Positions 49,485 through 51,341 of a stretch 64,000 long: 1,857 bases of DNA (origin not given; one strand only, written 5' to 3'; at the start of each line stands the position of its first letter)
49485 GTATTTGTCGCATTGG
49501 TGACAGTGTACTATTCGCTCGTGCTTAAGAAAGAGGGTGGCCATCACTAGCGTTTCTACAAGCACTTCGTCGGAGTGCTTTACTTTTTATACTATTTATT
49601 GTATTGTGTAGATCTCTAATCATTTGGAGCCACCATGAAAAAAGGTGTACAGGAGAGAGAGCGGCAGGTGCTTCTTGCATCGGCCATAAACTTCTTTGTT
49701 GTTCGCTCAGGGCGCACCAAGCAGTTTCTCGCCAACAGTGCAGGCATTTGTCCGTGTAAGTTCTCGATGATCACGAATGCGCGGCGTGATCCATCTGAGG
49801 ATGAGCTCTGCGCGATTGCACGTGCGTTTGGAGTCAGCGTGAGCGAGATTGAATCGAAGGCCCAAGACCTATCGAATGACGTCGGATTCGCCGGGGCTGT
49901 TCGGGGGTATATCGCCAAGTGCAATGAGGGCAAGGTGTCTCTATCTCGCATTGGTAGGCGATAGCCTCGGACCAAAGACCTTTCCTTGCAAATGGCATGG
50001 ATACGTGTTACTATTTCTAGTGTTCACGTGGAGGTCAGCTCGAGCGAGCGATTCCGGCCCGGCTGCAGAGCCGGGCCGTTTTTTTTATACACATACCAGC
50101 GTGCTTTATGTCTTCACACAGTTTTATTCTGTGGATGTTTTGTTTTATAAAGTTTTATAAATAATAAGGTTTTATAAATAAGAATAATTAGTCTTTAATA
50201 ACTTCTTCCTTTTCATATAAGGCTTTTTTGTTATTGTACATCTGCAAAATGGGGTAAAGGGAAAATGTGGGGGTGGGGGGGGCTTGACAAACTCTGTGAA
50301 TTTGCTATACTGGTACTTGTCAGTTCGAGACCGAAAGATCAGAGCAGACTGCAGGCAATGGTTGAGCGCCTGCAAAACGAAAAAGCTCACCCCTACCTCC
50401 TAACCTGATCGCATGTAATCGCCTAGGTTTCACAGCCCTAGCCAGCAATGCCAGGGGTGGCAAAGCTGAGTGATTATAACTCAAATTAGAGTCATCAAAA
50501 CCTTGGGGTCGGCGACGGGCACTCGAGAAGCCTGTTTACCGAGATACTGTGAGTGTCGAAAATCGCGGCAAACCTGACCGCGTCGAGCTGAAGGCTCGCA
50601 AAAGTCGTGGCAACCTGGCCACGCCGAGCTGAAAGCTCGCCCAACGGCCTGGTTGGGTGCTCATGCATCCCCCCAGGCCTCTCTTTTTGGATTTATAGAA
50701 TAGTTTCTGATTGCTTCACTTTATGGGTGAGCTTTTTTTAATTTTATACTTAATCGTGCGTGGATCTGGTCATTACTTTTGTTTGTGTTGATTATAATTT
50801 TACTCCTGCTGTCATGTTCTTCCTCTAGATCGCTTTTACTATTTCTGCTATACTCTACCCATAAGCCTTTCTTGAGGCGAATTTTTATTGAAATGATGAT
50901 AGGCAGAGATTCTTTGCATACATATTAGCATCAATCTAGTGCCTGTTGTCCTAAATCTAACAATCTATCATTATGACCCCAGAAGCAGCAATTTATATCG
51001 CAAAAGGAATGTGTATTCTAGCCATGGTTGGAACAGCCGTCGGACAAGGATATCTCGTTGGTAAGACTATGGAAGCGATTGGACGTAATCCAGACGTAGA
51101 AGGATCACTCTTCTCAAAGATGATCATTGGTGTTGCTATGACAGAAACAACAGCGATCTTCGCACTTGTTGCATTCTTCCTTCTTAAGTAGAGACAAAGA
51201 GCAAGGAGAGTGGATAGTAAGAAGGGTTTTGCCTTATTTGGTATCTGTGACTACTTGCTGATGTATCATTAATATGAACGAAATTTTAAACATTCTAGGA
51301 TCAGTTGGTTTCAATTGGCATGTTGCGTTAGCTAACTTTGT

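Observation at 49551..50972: ATP synthase operon split between atpB and atpE by a GC-rich insertion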

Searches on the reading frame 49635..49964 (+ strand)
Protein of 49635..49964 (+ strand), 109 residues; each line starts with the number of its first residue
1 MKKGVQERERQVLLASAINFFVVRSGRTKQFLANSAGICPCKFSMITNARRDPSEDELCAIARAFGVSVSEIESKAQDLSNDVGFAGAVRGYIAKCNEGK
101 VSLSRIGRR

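Call 9: search_protein_families(library=pfam, proteins=[window:49635-49964:+], max_evalue=0.01)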
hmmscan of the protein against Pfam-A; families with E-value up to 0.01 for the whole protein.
window:49635-49964:+ (109 aa): 2 families
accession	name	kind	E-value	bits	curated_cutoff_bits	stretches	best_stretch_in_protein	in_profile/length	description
PF01381.28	HTH_3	-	0.00045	20.6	23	1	44-72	27-55/55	Helix-turn-helix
PF13560.12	HTH_31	-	0.00057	20.6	27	1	24-73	12-62/64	Helix-turn-helix domain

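Call 21: find_homologous_proteins(query=window:49635-49961:+, max_evalue=0.001)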
Query window:49635-49961:+ (109 aa): 1 proteins with E <= 0.001 among 5 candidates.
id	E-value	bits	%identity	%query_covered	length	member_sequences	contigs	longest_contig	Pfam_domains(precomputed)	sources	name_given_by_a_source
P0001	1.7e-60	219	97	100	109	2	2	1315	-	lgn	-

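Call 24: find_encoding_contigs(protein=P0001, flank=10000, max_places=10)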
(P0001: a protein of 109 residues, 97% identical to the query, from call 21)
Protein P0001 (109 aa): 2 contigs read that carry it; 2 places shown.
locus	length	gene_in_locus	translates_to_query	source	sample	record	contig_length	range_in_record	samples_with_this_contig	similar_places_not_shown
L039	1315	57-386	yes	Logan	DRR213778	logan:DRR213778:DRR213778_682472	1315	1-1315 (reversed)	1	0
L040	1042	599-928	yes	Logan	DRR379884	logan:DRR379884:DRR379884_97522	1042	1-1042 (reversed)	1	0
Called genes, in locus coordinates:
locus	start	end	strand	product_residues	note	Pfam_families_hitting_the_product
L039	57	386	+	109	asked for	-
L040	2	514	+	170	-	?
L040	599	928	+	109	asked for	-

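Call 25: find_encoding_contigs(protein=window:49635-49961:+, flank=10000, max_places=10)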
Protein window:49635-49961:+ (109 aa): 4 contigs read that carry it; 4 places shown.
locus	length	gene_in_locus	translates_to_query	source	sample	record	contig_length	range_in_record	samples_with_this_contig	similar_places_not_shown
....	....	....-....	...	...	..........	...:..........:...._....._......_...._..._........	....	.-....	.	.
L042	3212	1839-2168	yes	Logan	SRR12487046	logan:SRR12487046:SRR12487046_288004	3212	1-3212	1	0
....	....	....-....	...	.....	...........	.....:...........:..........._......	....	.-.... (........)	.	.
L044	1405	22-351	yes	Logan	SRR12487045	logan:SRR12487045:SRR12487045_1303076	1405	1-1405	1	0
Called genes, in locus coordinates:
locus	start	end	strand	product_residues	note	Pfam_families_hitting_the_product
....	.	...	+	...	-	?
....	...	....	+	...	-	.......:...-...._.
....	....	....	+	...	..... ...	-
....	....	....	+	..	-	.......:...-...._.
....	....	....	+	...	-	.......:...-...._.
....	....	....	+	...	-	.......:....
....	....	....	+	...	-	?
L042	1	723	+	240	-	?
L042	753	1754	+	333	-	PF00119:ATP-synt_A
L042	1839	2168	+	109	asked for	-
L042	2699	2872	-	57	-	-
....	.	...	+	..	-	?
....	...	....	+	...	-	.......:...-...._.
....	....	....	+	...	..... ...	-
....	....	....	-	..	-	-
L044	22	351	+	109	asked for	-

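Call 53: search_protein_families(library=phrogs, proteins=[window:49635-49961:+], max_evalue=0.01)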
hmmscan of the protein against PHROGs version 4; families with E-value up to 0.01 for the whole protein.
window:49635-49961:+ (109 aa): 5 families
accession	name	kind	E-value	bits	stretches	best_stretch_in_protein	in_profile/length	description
phrog_4583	-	transcription regulation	0.0006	20.8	1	14-72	11-69/81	transcriptional repressor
phrog_4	-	transcription regulation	0.0012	18.9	1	25-75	146-194/400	transcriptional repressor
phrog_7241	-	transcription regulation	0.0018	19.3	1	27-71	75-119/122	transcriptional regulator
phrog_2328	-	transcription regulation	0.0019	19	1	14-70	16-72/128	transcriptional repressor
phrog_36549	-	unknown function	0.0063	17.1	0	34-85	10-61/65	-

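Call 55: search_solved_structures(query=window:49635-49961:+, max_evalue=1)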
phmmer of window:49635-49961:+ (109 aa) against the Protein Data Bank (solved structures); distinct sequences matched with E-value up to 1: 16.
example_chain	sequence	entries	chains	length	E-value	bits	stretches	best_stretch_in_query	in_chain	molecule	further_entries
3f51_A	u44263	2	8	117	0.02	18.4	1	13-75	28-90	Clp gene regulator (ClgR)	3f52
2kpj_A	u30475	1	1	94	0.066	16.8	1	10-76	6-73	SOS-response transcriptional repressor, LexA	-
8tac_A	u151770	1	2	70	0.4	14.2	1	25-68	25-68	DBP48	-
5mbu_B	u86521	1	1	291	0.69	13.5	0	5-88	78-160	Enterochelin uptake periplasmic binding protein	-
5mbu_A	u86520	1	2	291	0.69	13.5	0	5-88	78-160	Enterochelin uptake periplasmic binding protein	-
5mbq_A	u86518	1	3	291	0.7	13.4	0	5-88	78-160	Enterochelin uptake periplasmic binding protein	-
5lwh_A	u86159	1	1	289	0.71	13.4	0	5-88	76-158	Enterochelin ABC transporter substrate-binding protein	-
5mbt_A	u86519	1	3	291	0.71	13.4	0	5-88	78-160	Enterochelin uptake periplasmic binding protein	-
3zkw_B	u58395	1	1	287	0.71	13.4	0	5-88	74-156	ENTEROCHELIN UPTAKE PERIPLASMIC BINDING PROTEIN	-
3zkw_A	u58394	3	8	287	0.71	13.4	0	5-88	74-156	ENTEROCHELIN UPTAKE PERIPLASMIC BINDING PROTEIN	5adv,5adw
5a1j_A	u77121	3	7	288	0.72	13.4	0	5-88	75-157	ENTEROCHELIN UPTAKE PERIPLASMIC BINDING PROTEIN | Enterochelin ABC transporter substrate-binding protein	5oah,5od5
5a5d_A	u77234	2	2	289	0.72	13.4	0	5-88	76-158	ENTEROCHELIN UPTAKE PERIPLASMIC BINDING PROTEIN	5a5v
5lwq_A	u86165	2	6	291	0.73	13.4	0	5-88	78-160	Enterochelin uptake periplasmic binding protein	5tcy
5ad1_A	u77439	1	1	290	0.73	13.4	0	5-88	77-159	ENTEROCHELIN UPTAKE PERIPLASMIC BINDING PROTEIN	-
2chu_A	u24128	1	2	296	0.75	13.4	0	5-88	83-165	ENTEROCHELIN UPTAKE PERIPLASMIC BINDING PROTEIN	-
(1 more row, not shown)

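Call 61: predict_structure(protein=window:49635-49961:+)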
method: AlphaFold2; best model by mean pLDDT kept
length: 109 residues; sequences in the alignment: 1
mean_pLDDT: 51.4   pTM: 0.36
mean pLDDT of the five models: 51.4, 49.9, 49.5, 47.3, 44.3
residues with pLDDT >= 90: 0; 70-90: 0; 50-70: 71; < 50: 38
segments of 3 or more residues with pLDDT < 50: 27-52, 101-109
pLDDT, mean of each block of 10 residues (from residue 1): 52 57 49 42 36 53 56 60 58 61 41
secondary structure, 60 per line:
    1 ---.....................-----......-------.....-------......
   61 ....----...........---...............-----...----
elements in order: H4-24 H30-35 H43-47 H55-64 H69-79 H83-97

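Call 70: search_protein_representatives(protein=window:49635-49961:+)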
Query: 109 residues. Proteins with E-value up to 0.001 (for the whole library): 30; up to 1e-10: 4; up to 1e-30: 1. The best 30 are listed.
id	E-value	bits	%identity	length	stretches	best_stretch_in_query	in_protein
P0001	5.4e-61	219.1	97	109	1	1-109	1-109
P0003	1.7e-13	66.8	25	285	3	10-72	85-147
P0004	6.5e-13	64.9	25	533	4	13-72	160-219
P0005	9.5e-11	58.0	31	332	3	14-77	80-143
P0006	1.5e-08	51.0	45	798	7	51-89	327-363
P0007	1.6e-07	47.6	39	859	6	54-100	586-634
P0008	5.9e-07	45.8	24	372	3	7-77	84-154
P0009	3.5e-06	43.3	30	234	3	23-74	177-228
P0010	4.4e-06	43.0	26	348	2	6-73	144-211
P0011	5.4e-06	42.7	21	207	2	16-73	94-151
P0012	5.5e-06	42.7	30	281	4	18-76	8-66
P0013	5.5e-06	42.7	32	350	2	25-82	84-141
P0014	8.1e-06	42.2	38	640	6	68-88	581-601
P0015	1.4e-05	41.4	23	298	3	8-80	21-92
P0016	2.0e-05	40.9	45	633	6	55-85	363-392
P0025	2.3e-04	37.5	40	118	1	12-78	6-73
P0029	6.1e-04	36.1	32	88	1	5-80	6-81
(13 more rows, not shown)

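Call 71: search_protein_families(library=pfam, proteins=[P0003, P0004, P0005, P0025, P0029], max_evalue=0.001)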
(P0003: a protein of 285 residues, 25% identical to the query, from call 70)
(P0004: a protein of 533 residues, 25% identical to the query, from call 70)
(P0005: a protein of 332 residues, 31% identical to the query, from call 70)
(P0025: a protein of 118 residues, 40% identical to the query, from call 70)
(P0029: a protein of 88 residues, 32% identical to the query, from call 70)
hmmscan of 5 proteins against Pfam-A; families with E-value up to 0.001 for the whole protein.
P0003 (285 aa): 13 families
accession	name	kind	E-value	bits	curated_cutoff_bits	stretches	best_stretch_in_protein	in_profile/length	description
PF01381.28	HTH_3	-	3.7e-27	94.6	23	3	97-147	5-55/55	Helix-turn-helix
PF13443.12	HTH_26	-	1.9e-25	89.3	22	3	169-225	1-58/63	Cro/C1-type HTH DNA-binding domain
PF13560.12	HTH_31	-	2.6e-21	76.1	27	3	12-67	2-58/64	Helix-turn-helix domain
PF12844.13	HTH_19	-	3.4e-16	59.3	30.2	1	91-148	2-59/64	Helix-turn-helix domain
PF04967.18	HTH_10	-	1.5e-09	37.9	23.1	0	204-222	20-38/53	HTH DNA binding domain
PF21321.3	HTH_66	-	1.3e-08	35.5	24.3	0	103-136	4-37/83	Putative DNA-binding HTH domain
PF07022.19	Phage_CI_repr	-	2.9e-08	34.4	22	0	25-75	13-62/65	Bacteriophage CI repressor helix-turn-helix domain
PF13384.12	HTH_23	-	1.2e-06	28.6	24.6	0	98-123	16-39/50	Homeodomain-like domain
PF08667.16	BetR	-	2.3e-05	25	21.6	0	11-84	5-81/148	BetR domain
PF13518.12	HTH_28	-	3.4e-05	24.3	25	0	175-200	9-34/52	Helix-turn-helix domain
PF04218.19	CENP-B_N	-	6.9e-05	22.9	21.2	0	24-46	22-44/53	CENP-B N-terminal DNA-binding domain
PF01527.26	HTH_Tnp_1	-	0.00034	21.2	24.1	0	100-123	22-45/75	Transposase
PF13022.12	HTH_Tnp_1_2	-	0.00079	20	27.9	0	102-148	27-72/122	Helix-turn-helix of insertion element transposase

P0004 (533 aa): 42 families (the best 25 are shown)
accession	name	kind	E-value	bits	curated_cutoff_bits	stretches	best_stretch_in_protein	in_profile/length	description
PF01381.28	HTH_3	-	1.2e-55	185.8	23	6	7-62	1-55/55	Helix-turn-helix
PF13443.12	HTH_26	-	9.2e-44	148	22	4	247-304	1-59/63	Cro/C1-type HTH DNA-binding domain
PF13560.12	HTH_31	-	4.1e-39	133.2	27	4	4-60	3-59/64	Helix-turn-helix domain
PF12844.13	HTH_19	-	1.7e-30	105.2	30.2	2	4-61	1-57/64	Helix-turn-helix domain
PF07022.19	Phage_CI_repr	-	4.7e-20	72.1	22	0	175-214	14-52/65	Bacteriophage CI repressor helix-turn-helix domain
PF13384.12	HTH_23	-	5.2e-20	71.1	24.6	1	173-195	17-39/50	Homeodomain-like domain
PF04967.18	HTH_10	-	1.8e-16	60.1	23.1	0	175-191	25-41/53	HTH DNA binding domain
PF13518.12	HTH_28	-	4.4e-14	52.7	25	0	170-195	10-34/52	Helix-turn-helix domain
PF13022.12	HTH_Tnp_1_2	-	5.2e-12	46.4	27.9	0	174-202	27-55/122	Helix-turn-helix of insertion element transposase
PF01527.26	HTH_Tnp_1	-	1.4e-11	44.9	24.1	0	172-195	22-45/75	Transposase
PF13551.12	HTH_29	-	4.8e-11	43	28.1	0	173-195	11-34/64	Winged helix-turn helix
PF12728.13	HTH_17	-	6.6e-11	42.7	27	0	175-202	3-30/51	Helix-turn-helix domain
PF08281.18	Sigma70_r4_2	-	3.2e-10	39.9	25.7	0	173-189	26-42/54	Sigma-70, region 4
PF13545.12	HTH_Crp_2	-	5.2e-10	39.6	27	0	10-33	17-40/70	Crp-like helix-turn-helix domain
PF08279.18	HTH_11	-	1.1e-09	38.4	25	0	16-35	16-35/55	HTH domain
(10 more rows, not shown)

P0005 (332 aa): 24 families
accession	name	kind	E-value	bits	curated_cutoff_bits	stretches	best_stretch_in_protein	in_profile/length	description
PF01381.28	HTH_3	-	2.2e-54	181.8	23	4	240-292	1-53/55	Helix-turn-helix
PF13560.12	HTH_31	-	2.7e-42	143.4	27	3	236-291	2-58/64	Helix-turn-helix domain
PF12844.13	HTH_19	-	7.7e-41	138.3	30.2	3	239-290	3-54/64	Helix-turn-helix domain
PF13443.12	HTH_26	-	7.7e-30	103.4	22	3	83-142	1-61/63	Cro/C1-type HTH DNA-binding domain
PF13744.12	HTH_37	-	3.2e-11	43.3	27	0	76-116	15-55/80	Helix-turn-helix domain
PF07022.19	Phage_CI_repr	-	1.2e-10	42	22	0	91-129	10-48/65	Bacteriophage CI repressor helix-turn-helix domain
PF13384.12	HTH_23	-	4e-10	39.6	24.6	0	17-45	13-40/50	Homeodomain-like domain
PF13412.12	HTH_24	-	2.8e-09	36.8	21.9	0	240-266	9-35/48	Winged helix-turn-helix DNA-binding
PF04967.18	HTH_10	-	1.2e-08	35.1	23.1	0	94-114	25-45/53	HTH DNA binding domain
PF17762.8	HTH_ParB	-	5.9e-08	33.2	22.6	0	239-266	11-38/102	ParB HTH domain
PF15943.11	YdaS_toxin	-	8.3e-08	32.4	30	0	84-119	1-36/65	Bacterial toxin YdaS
PF01047.28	MarR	-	4.3e-06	27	24.6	0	161-188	8-35/59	MarR family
PF08667.16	BetR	-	4.6e-06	27.2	21.6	0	6-73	2-76/148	BetR domain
PF00157.23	Pou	-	8.4e-06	26.1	27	0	152-182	3-33/72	Pou domain - N-terminal to homeobox domain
PF12728.13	HTH_17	-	2.3e-05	25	27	0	96-124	5-32/51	Helix-turn-helix domain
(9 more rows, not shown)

P0025 (118 aa): 4 families
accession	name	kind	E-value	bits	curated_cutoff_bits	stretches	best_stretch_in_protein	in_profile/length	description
PF01381.28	HTH_3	-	2.2e-13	50.5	23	1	12-66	1-55/55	Helix-turn-helix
PF13560.12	HTH_31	-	7.2e-12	45.9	27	1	8-66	2-61/64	Helix-turn-helix domain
PF12844.13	HTH_19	-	3e-10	40.3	30.2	1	9-70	1-62/64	Helix-turn-helix domain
PF13443.12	HTH_26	-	9.2e-07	29.5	22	1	11-71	1-62/63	Cro/C1-type HTH DNA-binding domain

P0029 (88 aa): 5 families
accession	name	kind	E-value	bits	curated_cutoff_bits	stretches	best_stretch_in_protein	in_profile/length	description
PF01381.28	HTH_3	-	2.4e-15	56.7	23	1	19-73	1-55/55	Helix-turn-helix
PF13560.12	HTH_31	-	5e-13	49.6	27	1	16-73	3-61/64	Helix-turn-helix domain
PF12844.13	HTH_19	-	2.5e-12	46.9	30.2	1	18-77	3-62/64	Helix-turn-helix domain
PF13443.12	HTH_26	-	2e-06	28.4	22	1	18-74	1-58/63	Cro/C1-type HTH DNA-binding domain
PF13744.12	HTH_37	-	0.00056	20.1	27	1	16-70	20-75/80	Helix-turn-helix domain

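Call 93: search_protein_families(library=padloc, proteins=[window:49635-49961:+], max_evalue=0.01)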
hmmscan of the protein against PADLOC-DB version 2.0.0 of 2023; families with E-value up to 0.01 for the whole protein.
window:49635-49961:+ (109 aa): 3 families
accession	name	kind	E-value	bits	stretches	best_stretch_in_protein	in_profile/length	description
PDLC02926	HTH_VI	-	0.00054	18.2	1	25-81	13-69/92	-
PDLC03953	RmrA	-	0.0027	15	1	26-82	18-74/373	-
PDLC03665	Control_protein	-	0.0093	14.2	0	25-72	21-68/77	control protein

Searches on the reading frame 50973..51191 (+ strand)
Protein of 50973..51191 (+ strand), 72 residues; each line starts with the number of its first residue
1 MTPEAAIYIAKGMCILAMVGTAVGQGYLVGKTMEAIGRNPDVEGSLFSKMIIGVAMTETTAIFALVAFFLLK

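Call 9: search_protein_families(library=pfam, proteins=[window:50973-51191:+], max_evalue=0.01)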
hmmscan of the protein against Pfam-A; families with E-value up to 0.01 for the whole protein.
window:50973-51191:+ (72 aa): 1 family
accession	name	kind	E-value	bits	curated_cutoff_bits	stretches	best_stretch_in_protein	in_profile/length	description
PF00137.26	ATP-synt_C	-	4.2e-17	62.6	24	1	12-71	4-60/60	ATP synthase subunit C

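Call 78: find_encoding_contigs(protein=window:50973-51188:+, flank=3500, max_places=10)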
Protein window:50973-51188:+ (72 aa): 9 contigs read that carry it; 9 places shown.
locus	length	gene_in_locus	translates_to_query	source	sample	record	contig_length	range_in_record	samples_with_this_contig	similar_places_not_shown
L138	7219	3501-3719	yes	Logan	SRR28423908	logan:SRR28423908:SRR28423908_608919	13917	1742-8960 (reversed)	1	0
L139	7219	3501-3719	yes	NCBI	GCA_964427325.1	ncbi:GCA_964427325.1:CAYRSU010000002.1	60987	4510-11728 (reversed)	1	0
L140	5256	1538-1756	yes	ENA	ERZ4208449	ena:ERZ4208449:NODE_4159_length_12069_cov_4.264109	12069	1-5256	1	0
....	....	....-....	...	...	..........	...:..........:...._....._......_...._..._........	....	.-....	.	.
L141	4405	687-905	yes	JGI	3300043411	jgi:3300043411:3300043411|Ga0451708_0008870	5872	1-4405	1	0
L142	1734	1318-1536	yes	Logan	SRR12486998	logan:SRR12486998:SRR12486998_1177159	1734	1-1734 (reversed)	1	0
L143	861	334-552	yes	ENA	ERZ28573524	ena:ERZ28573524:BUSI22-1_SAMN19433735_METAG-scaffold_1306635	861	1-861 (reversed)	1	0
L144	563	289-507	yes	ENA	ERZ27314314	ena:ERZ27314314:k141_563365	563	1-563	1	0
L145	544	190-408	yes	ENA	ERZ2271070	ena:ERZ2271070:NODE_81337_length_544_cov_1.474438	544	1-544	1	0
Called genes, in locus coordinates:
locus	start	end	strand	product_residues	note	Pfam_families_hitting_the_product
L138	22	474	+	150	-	PF00578:AhpC-TSA, PF08534:Redoxin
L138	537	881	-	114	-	-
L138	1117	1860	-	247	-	PF13098:Thioredoxin_2 (faint), PF13462:Thioredoxin_4, PF01323:DSBA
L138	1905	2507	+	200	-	PF04279:IspA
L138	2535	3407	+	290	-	PF00119:ATP-synt_A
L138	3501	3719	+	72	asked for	PF00137:ATP-synt_C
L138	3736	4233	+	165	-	PF00430:ATP-synt_B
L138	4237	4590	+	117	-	PF00213:OSCP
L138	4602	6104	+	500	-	PF02874:ATP-synt_ab_N, PF00006:ATP-synt_ab, PF00306:ATP-synt_ab_C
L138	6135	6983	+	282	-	PF00231:ATP-synt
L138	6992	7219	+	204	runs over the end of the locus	-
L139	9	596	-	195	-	PF04279:IspA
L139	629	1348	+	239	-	PF13098:Thioredoxin_2 (faint), PF13462:Thioredoxin_4, PF01323:DSBA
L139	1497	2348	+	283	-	PF00119:ATP-synt_A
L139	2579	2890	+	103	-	-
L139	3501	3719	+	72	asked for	PF00137:ATP-synt_C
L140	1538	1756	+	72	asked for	PF00137:ATP-synt_C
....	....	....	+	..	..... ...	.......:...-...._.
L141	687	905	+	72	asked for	PF00137:ATP-synt_C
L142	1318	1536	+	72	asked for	PF00137:ATP-synt_C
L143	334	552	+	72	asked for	PF00137:ATP-synt_C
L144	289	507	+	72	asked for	PF00137:ATP-synt_C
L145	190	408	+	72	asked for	PF00137:ATP-synt_C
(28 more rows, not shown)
